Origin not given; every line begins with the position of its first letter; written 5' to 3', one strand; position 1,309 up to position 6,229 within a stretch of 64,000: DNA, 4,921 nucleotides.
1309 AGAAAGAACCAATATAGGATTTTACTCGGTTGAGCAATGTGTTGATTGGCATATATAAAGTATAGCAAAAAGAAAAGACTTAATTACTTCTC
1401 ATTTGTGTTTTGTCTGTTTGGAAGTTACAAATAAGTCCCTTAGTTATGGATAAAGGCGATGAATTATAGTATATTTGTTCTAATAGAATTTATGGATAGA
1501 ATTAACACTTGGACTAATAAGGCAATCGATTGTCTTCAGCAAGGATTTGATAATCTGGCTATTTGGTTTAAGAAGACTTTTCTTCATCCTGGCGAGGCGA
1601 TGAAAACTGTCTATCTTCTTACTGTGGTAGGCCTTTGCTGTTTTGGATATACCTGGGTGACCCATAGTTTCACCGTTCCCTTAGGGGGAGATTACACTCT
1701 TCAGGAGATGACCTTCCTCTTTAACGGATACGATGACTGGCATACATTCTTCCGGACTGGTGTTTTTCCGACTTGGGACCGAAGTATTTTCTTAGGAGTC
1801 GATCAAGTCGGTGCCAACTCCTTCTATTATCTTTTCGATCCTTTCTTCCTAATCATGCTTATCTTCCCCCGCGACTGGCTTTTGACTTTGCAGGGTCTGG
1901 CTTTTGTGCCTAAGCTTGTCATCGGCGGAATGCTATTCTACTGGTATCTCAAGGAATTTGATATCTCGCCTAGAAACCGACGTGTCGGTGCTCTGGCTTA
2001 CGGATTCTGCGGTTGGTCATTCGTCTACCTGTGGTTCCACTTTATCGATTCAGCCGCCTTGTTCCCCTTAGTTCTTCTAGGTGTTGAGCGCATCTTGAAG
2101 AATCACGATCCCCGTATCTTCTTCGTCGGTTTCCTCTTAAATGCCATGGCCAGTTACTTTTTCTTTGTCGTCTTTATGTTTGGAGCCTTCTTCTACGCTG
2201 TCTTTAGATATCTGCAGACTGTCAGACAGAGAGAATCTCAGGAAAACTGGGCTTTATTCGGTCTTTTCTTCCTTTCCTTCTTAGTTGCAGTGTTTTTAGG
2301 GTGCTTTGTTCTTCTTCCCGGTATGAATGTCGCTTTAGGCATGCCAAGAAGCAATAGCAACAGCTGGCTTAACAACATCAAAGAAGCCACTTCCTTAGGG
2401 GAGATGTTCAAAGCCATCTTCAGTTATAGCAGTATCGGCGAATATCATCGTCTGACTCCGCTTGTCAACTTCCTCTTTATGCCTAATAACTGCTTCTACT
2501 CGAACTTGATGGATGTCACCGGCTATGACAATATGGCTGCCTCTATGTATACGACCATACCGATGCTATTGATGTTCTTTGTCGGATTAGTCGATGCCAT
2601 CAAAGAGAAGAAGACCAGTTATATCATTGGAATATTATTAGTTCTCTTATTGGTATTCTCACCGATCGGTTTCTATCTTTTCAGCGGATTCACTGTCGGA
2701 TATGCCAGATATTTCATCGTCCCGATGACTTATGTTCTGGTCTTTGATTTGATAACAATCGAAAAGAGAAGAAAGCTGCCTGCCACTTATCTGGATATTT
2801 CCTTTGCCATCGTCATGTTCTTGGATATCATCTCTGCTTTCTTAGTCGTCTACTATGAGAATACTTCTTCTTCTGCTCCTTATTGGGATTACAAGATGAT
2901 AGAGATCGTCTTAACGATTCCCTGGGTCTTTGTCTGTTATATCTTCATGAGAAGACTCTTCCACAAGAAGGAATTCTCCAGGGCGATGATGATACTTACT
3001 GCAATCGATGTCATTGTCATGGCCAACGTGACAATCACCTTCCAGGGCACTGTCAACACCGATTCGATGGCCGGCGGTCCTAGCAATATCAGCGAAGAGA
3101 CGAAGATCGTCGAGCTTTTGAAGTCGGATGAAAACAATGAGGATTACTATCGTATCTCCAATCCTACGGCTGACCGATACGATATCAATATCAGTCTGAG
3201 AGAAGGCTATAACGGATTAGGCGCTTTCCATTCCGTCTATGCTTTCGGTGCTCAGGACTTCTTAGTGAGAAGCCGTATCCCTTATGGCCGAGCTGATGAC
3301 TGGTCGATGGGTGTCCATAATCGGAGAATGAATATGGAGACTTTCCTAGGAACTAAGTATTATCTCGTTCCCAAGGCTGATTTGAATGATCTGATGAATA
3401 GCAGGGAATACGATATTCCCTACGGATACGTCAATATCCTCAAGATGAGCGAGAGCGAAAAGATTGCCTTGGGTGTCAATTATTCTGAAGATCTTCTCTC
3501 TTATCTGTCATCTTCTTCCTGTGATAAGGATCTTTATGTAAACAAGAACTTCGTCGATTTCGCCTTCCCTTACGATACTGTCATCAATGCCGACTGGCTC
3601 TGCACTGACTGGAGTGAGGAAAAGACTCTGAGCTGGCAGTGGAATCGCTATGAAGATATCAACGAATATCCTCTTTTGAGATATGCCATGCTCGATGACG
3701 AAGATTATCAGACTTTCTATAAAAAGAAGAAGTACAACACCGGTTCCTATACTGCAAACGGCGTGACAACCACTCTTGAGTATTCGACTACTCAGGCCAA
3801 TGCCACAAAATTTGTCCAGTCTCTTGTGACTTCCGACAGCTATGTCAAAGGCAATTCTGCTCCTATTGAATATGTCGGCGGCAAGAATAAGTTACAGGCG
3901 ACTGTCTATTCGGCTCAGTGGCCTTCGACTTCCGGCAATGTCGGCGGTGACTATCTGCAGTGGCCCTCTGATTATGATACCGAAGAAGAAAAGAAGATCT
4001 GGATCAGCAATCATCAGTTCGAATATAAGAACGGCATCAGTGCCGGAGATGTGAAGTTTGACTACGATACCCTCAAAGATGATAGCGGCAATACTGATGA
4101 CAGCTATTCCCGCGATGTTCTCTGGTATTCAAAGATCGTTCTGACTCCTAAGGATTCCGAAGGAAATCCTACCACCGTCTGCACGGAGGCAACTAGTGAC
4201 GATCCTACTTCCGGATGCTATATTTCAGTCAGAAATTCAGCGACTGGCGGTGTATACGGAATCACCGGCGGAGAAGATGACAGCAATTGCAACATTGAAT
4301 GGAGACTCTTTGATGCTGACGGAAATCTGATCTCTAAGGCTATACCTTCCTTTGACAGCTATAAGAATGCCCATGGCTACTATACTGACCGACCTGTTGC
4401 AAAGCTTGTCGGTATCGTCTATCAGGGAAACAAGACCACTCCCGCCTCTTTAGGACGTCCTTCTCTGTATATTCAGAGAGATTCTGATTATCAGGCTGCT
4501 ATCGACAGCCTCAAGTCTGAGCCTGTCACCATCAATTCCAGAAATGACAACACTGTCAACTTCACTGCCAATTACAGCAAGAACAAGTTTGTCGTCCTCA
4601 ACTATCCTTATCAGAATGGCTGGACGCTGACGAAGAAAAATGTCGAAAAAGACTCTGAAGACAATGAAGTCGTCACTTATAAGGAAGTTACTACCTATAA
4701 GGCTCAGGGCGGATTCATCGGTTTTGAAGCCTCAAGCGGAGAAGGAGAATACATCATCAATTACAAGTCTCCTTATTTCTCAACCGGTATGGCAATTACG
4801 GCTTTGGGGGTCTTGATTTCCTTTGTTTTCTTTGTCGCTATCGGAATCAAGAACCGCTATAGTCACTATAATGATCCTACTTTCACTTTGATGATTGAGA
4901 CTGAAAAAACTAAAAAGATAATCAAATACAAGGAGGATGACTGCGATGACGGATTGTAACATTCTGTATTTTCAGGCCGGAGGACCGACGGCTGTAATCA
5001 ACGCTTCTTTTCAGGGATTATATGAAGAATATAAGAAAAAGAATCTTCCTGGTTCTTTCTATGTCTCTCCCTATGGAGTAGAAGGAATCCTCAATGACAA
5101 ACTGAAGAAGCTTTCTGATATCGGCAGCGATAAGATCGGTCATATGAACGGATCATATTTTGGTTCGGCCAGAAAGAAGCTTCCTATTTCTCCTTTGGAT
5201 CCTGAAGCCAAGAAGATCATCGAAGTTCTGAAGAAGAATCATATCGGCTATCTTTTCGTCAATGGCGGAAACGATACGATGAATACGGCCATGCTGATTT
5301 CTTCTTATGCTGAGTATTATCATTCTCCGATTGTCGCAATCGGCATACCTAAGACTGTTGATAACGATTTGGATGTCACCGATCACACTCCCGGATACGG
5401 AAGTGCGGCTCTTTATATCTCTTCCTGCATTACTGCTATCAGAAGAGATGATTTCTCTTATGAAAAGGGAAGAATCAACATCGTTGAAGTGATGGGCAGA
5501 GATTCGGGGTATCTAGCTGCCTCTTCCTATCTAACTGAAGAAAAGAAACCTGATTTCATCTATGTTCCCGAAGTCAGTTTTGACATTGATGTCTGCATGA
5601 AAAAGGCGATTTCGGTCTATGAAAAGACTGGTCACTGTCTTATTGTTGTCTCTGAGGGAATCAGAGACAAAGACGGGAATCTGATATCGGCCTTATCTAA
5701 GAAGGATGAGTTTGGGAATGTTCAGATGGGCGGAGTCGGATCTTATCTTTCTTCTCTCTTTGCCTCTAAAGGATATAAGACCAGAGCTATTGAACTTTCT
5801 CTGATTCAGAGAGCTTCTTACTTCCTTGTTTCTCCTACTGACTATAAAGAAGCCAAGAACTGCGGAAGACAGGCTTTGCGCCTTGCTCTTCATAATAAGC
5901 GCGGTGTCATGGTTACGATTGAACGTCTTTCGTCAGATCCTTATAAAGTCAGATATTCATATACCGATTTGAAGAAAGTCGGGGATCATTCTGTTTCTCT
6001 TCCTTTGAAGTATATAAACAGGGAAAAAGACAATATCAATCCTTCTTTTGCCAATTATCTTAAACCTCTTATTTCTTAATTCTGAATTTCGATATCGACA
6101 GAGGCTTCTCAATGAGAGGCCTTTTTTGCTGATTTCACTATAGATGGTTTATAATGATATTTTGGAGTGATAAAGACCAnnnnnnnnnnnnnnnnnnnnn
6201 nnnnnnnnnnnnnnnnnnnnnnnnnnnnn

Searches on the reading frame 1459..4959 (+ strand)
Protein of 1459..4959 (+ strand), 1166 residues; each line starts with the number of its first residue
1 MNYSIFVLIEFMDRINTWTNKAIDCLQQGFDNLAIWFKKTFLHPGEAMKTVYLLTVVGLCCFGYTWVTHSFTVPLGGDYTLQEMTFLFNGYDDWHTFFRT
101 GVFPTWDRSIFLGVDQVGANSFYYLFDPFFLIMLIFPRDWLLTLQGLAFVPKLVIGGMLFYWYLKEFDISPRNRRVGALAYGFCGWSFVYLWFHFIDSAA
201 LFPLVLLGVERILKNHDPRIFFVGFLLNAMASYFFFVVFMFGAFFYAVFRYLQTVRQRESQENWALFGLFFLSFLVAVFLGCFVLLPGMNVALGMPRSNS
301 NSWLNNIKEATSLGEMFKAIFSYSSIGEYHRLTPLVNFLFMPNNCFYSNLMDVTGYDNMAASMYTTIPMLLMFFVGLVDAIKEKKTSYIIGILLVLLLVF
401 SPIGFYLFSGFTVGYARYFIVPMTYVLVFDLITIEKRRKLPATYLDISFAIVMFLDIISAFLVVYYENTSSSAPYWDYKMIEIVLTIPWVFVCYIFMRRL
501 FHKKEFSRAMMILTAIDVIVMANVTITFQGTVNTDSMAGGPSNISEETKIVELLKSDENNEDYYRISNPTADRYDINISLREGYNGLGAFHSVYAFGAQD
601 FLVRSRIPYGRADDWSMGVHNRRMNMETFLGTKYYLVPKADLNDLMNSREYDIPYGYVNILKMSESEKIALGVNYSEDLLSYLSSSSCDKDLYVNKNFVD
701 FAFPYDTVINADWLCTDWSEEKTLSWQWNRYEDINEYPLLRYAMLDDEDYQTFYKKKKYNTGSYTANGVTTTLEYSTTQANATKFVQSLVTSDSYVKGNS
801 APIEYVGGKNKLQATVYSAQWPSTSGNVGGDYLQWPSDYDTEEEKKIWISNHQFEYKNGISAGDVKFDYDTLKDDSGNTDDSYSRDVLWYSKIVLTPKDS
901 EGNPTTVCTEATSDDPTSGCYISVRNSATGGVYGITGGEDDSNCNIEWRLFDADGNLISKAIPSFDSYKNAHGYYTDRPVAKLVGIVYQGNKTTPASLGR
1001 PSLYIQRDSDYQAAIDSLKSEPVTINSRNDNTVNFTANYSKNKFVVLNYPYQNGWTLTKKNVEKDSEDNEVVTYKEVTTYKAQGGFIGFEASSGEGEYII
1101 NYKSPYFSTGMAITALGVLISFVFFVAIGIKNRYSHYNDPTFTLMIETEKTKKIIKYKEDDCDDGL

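Call 84: search_protein_families(library=pfam, proteins=[window:1459-4959:+], max_evalue=0.00001)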
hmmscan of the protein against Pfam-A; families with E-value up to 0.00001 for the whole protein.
window:1459-4959:+ (1166 aa): 1 family
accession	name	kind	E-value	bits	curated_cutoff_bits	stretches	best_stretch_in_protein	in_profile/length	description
PF09586.16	YfhO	-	8.2e-43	147.3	28.5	2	53-710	3-599/835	Bacterial membrane protein YfhO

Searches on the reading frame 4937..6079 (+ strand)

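Call 84: search_protein_families(library=pfam, proteins=[window:4937-6079:+], max_evalue=0.00001)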
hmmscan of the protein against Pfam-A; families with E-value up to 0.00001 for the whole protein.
window:4937-6079:+ (380 aa): 1 family
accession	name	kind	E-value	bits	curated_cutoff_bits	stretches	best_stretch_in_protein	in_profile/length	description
PF00365.25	PFK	-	1.1e-50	173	30.9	1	8-312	1-272/277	Phosphofructokinase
